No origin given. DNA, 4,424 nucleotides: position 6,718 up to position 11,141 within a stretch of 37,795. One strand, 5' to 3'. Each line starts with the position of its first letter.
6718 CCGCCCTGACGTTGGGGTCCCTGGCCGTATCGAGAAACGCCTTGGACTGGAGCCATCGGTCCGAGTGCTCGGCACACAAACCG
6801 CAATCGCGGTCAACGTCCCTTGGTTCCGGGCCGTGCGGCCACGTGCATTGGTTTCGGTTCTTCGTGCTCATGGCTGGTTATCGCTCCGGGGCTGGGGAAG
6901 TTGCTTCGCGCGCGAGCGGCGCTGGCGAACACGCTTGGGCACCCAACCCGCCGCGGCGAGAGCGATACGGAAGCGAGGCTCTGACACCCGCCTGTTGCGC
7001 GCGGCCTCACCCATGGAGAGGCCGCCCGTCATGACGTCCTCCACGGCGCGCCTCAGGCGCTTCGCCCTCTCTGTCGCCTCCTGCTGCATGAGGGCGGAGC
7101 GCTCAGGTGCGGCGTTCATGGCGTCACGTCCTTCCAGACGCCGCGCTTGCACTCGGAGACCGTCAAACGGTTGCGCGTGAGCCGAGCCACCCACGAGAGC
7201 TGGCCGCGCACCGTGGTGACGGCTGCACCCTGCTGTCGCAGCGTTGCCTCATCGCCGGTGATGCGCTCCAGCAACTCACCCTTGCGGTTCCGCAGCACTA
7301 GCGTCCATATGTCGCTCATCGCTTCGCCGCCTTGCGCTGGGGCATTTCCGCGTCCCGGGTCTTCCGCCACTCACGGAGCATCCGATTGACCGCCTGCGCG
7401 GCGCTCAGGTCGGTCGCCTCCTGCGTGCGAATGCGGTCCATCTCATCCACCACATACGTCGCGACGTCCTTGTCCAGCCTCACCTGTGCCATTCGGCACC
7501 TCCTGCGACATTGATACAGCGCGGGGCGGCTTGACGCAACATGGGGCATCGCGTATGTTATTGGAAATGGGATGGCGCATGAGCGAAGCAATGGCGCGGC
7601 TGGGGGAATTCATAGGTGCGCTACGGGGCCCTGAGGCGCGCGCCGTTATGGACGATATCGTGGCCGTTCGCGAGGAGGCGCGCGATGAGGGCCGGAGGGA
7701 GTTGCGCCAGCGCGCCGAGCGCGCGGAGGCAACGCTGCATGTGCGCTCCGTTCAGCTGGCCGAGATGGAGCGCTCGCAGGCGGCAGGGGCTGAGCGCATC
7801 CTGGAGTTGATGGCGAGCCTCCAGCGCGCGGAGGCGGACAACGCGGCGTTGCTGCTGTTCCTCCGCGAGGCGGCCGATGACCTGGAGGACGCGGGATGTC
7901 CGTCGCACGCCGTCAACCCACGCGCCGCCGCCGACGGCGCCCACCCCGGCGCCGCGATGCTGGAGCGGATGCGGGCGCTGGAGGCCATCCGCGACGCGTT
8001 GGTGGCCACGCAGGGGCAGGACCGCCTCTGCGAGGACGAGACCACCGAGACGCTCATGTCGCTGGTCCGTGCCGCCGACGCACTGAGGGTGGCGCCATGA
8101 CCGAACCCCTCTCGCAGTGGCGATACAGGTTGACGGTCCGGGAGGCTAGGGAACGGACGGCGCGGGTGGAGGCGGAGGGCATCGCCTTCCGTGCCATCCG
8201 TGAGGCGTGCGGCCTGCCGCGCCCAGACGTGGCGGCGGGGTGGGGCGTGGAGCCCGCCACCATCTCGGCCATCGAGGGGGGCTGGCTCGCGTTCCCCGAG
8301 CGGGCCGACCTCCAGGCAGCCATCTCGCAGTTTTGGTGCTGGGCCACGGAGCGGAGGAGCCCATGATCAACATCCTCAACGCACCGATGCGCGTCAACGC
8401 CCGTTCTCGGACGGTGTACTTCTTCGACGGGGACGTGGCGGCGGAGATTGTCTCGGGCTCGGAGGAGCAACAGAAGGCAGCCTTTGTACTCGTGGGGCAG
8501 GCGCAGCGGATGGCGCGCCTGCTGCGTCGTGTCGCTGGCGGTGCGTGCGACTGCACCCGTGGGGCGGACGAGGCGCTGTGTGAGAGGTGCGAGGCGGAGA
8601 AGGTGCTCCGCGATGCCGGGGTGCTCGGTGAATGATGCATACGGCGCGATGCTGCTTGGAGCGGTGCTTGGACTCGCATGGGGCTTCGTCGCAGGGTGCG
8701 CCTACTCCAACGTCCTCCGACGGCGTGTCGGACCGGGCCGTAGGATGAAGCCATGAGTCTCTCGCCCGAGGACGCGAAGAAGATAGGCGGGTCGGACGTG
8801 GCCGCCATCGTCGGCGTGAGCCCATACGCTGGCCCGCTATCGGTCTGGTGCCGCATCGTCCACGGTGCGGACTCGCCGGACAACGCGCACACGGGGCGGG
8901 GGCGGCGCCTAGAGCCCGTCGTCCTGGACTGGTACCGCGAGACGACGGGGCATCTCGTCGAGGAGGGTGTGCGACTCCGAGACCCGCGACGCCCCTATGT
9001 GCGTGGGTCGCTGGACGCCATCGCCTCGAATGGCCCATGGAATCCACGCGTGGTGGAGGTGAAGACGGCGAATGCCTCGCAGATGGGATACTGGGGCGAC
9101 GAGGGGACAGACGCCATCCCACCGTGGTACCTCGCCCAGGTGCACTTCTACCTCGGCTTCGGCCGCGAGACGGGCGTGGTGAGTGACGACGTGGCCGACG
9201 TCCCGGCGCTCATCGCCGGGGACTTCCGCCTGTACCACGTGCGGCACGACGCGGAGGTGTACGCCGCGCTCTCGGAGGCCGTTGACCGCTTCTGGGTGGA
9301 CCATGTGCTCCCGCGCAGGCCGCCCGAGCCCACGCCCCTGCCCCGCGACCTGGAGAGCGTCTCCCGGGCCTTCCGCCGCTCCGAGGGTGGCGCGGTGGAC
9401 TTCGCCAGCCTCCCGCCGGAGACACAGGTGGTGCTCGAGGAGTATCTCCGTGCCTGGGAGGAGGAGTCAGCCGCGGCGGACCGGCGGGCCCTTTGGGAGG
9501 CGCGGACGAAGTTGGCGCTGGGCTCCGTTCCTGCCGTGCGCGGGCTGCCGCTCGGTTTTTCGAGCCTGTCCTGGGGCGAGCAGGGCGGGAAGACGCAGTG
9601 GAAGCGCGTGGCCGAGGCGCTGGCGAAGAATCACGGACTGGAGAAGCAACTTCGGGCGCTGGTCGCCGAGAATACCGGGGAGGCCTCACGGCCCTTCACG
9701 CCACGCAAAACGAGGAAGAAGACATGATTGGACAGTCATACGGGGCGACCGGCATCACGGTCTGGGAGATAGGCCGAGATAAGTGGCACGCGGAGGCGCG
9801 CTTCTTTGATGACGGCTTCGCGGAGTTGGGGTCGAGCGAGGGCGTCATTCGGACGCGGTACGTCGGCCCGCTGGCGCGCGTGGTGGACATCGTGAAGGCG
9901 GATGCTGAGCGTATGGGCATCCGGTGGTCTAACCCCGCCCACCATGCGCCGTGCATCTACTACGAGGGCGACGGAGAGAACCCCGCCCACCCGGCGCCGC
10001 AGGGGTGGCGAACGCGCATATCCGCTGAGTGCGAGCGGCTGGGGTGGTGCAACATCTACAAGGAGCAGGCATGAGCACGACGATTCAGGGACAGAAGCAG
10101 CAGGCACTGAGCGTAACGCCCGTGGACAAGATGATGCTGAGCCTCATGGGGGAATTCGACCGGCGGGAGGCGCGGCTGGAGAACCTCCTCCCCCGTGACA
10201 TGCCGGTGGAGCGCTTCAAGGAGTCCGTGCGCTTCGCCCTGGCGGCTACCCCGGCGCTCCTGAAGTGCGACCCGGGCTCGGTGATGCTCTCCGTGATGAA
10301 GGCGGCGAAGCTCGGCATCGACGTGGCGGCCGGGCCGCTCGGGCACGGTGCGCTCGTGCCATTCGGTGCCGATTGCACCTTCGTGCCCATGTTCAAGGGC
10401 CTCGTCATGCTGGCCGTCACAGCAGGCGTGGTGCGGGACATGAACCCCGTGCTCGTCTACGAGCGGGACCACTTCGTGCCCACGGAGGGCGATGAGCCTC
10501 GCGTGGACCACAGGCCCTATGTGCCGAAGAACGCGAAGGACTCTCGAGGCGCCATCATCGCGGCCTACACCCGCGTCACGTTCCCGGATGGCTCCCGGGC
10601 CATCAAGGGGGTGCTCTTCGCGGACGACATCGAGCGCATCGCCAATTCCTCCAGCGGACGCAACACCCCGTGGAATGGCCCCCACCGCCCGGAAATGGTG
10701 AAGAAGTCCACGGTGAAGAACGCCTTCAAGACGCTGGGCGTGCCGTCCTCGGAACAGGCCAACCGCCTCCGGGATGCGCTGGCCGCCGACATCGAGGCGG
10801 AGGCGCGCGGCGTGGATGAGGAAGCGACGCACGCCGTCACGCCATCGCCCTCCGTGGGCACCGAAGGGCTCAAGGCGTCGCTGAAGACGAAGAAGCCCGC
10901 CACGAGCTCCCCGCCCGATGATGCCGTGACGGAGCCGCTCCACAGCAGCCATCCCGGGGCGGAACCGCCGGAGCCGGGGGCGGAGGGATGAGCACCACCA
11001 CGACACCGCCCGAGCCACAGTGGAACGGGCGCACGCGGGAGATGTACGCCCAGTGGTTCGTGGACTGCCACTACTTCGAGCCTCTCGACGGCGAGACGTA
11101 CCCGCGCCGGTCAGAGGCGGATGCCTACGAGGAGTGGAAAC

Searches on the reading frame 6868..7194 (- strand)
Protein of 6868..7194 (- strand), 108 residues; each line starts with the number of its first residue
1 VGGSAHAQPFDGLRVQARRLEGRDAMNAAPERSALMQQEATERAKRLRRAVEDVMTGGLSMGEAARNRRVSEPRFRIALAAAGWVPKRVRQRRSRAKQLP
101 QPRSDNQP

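Call 13: search_protein_families(library=pfam, proteins=[window:6868-7194:-], max_evalue=0.01)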
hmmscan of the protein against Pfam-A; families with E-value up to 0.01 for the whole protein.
window:6868-7194:- (108 aa): 1 family
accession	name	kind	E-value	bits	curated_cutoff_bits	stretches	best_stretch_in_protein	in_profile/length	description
PF05225.22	HTH_psq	-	0.0061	16.7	20.4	0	46-66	4-24/45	helix-turn-helix, Psq domain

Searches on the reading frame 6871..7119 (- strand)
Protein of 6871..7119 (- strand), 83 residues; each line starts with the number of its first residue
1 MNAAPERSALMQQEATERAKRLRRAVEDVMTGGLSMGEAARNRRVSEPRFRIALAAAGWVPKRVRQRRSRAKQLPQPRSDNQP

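Call 57: find_homologous_proteins(query=window:6871-7119:-, max_evalue=0.001)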
Query seq(83 aa) (83 aa): 5 proteins with E <= 0.001 among 14 candidates.
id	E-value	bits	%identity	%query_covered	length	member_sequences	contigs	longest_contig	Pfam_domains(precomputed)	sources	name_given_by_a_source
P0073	2.7e-43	163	100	100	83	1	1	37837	-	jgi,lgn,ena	-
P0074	6.9e-20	89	65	99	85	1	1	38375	-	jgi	jgi:hypothetical protein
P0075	3.4e-17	80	60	99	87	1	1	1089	-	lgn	-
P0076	5.1e-13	67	55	99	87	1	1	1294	-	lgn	-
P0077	1.6e-12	65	63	87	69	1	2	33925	-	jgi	jgi:hypothetical protein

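Call 68: predict_structure(alignment_id=A3)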
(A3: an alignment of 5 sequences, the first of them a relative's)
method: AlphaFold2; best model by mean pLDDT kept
length: 83 residues; sequences in the alignment: 5
mean_pLDDT: 78.5   pTM: 0.57
mean pLDDT of the five models: 78.5, 78.0, 76.8, 75.1, 73.5
residues with pLDDT >= 90: 33; 70-90: 21; 50-70: 28; < 50: 1
segments of 3 or more residues with pLDDT < 50: none
pLDDT, mean of each block of 10 residues (from residue 1): 59 85 93 92 91 91 60 64 55
secondary structure, 60 per line:
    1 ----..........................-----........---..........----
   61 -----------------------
elements in order: H5-30 H36-43 H47-56

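Call 69: search_protein_representatives(alignment_id=A3)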
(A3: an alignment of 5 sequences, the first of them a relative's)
Query: 5 sequences, 84 profile positions. Proteins with E-value up to 0.001 (for the whole library): 34; up to 1e-10: 11; up to 1e-30: 1. The best 34 are listed.
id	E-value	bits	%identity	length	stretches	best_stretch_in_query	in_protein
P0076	1.3e-38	147.5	-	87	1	1-84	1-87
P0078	1.4e-27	112.2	-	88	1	1-84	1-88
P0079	6.8e-27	109.9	-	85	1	1-84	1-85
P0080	1.4e-26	108.9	-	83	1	1-84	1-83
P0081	6.4e-20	87.6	-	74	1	1-64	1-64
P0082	4.1e-18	81.8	-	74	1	1-74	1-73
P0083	9.6e-18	80.6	-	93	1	1-64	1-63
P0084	2.7e-17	79.2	-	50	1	30-84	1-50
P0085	1.2e-14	70.7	-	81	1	9-72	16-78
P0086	2.6e-12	63.2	-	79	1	6-65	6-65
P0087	2.9e-11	59.8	-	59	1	11-69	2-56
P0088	1.1e-10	58.0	-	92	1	14-67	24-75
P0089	2.4e-10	56.9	-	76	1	17-73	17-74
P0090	4.9e-10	55.9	-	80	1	6-73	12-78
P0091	1.5e-09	54.4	-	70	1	20-71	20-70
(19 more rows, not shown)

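Call 73: fold_search(model_id=the predicted structure, library=pdb)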
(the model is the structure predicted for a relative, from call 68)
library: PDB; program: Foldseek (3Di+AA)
matches with E <= 10: 196; with E <= 0.001: 0
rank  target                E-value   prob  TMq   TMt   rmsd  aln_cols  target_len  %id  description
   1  7bhy_A                3.7e-01  0.87  0.43  0.57   5.6        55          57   24  DNA-binding domain of DeoR in complex with the DNA operator (released 2021-11-10)
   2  7bhy_C                7.5e-01  0.66  0.41  0.57   5.1        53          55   23  DNA-binding domain of DeoR in complex with the DNA operator (released 2021-11-10)
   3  8r7y_A                7.5e-01  0.66  0.39  0.12   5.3        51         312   24  Deoxyribonucleoside regulator DeoR in complex with the DNA operator (released 2024-06-19)
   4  6fal_A                9.7e-01  0.51  0.41  0.35   9.8        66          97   23  Tryptophan Repressor TrpR from E.coli with 3-Indolepropionic acid as ligand (released 2019-01-30)
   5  3hug_C                9.7e-01  0.47  0.38  0.40   9.3        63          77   17  Crystal structure of Mycobacterium tuberculosis anti-sigma factor RslA in complex with -35 promoter binding domain of  (released 2010-03-02)
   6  6f7f_A                1.1e+00  0.44  0.40  0.33   9.9        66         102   23  Tryptophan Repressor TrpR from E.coli with 3-Indolepropionic acid (released 2019-03-27)
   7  1trr_A                1.1e+00  0.41  0.40  0.32   9.7        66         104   23  TANDEM BINDING IN CRYSTALS OF A TRP REPRESSOR/OPERATOR HALF-SITE COMPLEX (released 1993-10-21)
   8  2cob_MODEL_1_A        1.2e+00  0.91  0.43  0.50   1.2        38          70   18  Solution structures of the HTH domain of human LCoR protein (released 2005-11-17)
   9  6f9k                  1.2e+00  0.72  0.47  0.38   7.0        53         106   19  Tryptophan Repressor TrpR from E.coli with 5-methyl-L-tryptophan as ligand (released 2019-01-30)
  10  7bhy_B                1.3e+00  0.44  0.38  0.55   5.0        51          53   22  DNA-binding domain of DeoR in complex with the DNA operator (released 2021-11-10)
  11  6ejz_B                1.3e+00  0.38  0.40  0.33   9.8        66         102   23  Tryptophan Repressor TrpR from E.coli variant S88Y with Indole-3-acetic acid as ligand (released 2019-02-06)
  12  7bca_A                1.4e+00  0.44  0.37  0.32   4.1        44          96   25  Crystal structure of the HTH DNA binding protein ArdK from R388 plasmid bound to a direct-repeat DNA element (released 2022-07-13)
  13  6f7g_C                1.4e+00  0.35  0.40  0.35   9.8        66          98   23  Tryptophan Repressor TrpR from E.coli with 5-Methyltryptamine (released 2018-12-19)
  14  1zt9_A                1.5e+00  0.38  0.41  0.34   9.8        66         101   23  E. coli trp repressor, tetragonal crystal form (released 2006-05-09)
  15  6f7g_A                1.5e+00  0.33  0.40  0.33   9.9        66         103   23  Tryptophan Repressor TrpR from E.coli with 5-Methyltryptamine (released 2018-12-19)
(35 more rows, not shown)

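Call 89: find_related_loci(query=A4, collection=viral_contigs, flank=10000)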
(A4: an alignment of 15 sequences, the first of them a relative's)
Query A4 (92 aa) in viral_contigs; peptide patterns used: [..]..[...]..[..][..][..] (x = any residue, [..] = any of these).
138 stretches matched a pattern; 2 encode a relative of the query (tblastn E <= 1e-3); 2 distinct loci.
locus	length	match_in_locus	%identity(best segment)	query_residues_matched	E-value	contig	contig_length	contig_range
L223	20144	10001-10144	77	24-71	3e-20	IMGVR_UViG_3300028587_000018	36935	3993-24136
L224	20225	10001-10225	49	12-86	1e-16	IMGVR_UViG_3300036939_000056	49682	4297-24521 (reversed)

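Call 99: search_solved_structures(query=A4, max_evalue=10, show_alignments=0)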
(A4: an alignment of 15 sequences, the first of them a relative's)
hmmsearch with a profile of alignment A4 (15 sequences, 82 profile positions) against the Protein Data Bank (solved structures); distinct sequences matched with E-value up to 10: 4.
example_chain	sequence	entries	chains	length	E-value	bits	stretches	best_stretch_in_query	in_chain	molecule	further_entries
2ymv_A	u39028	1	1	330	0.11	15.6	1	37-70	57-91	ACG NITROREDUCTASE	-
2cob_A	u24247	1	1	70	0.22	14.6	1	20-55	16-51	LCoR protein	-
3lwf_A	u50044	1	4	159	0.43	13.7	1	12-36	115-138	Putative transcriptional regulator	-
9bd6_A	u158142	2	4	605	1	12.5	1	15-51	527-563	ATP-dependent lipid A-core flippase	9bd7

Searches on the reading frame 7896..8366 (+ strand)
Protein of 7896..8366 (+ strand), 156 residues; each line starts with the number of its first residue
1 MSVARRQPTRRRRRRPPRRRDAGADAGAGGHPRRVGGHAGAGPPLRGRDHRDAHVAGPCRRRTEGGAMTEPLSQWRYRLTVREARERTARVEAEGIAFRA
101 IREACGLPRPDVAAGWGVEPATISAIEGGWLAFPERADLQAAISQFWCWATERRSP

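Call 13: search_protein_families(library=pfam, proteins=[window:7896-8366:+], max_evalue=0.01)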
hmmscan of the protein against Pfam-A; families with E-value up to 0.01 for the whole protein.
window:7896-8366:+ (156 aa): 1 family
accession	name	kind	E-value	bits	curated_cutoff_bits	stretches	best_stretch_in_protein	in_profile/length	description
PF13560.12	HTH_31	-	0.0004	21.1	27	1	95-142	3-50/64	Helix-turn-helix domain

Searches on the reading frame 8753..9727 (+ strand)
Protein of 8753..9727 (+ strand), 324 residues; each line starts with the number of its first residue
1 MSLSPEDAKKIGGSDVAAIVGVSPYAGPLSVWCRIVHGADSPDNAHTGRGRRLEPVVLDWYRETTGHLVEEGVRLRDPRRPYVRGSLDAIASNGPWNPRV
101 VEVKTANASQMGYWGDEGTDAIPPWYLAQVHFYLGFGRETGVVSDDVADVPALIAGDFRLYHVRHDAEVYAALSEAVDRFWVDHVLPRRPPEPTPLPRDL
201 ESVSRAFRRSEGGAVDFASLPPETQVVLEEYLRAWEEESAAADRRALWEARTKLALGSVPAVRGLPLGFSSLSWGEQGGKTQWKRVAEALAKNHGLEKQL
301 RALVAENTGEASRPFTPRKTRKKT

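Call 8: search_protein_families(library=pfam, proteins=[window:8753-9727:+], max_evalue=0.01)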
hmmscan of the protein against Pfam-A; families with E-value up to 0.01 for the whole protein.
window:8753-9727:+ (324 aa): 1 family
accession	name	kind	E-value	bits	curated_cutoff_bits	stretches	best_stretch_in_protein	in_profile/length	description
PF09588.16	YqaJ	-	1e-16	62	22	1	9-134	8-144/150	YqaJ-like viral recombinase domain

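Call 9: search_protein_families(library=phrogs, proteins=[window:8753-9727:+], max_evalue=0.001)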
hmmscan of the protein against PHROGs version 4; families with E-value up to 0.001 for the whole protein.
window:8753-9727:+ (324 aa): 3 families
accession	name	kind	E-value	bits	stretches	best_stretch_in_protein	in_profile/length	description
phrog_434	-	DNA, RNA and nucleotide metabolism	3.6e-51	175.5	1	9-283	66-331/372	RecE-like recombination exonuclease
phrog_149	-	DNA, RNA and nucleotide metabolism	5.3e-06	26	1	40-180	652-789/1242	exonuclease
phrog_1990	-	DNA, RNA and nucleotide metabolism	0.00097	19.6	0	49-134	73-165/290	Cas4-domain exonuclease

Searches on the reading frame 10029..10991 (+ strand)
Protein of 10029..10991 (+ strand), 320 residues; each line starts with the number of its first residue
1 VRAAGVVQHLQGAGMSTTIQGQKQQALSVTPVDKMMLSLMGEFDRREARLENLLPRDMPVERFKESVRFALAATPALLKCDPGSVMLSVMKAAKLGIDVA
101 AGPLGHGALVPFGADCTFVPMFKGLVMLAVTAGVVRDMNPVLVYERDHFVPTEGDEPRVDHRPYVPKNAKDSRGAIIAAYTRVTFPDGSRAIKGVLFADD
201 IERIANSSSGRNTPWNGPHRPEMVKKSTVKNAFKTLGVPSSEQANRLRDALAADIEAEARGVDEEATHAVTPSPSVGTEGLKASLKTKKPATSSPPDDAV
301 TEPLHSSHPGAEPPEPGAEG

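Call 8: search_protein_families(library=pfam, proteins=[window:10029-10991:+], max_evalue=0.01)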
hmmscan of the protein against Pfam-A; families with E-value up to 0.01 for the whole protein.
window:10029-10991:+ (320 aa): 1 family
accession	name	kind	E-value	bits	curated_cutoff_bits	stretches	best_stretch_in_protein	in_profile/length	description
PF03837.19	RecT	-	7.2e-23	81.6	24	1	70-242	10-179/198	RecT family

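Call 9: search_protein_families(library=phrogs, proteins=[window:10029-10991:+], max_evalue=0.001)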
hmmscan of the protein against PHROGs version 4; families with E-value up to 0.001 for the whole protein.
window:10029-10991:+ (320 aa): 3 families
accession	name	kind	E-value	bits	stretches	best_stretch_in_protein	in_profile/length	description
phrog_148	-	DNA, RNA and nucleotide metabolism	4.1e-38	132.9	1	15-304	6-278/387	RecT-like ssDNA annealing protein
phrog_34786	-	unknown function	1.5e-09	39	1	49-115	41-106/116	-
phrog_19737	-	unknown function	0.00038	21.6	1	61-130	34-102/108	-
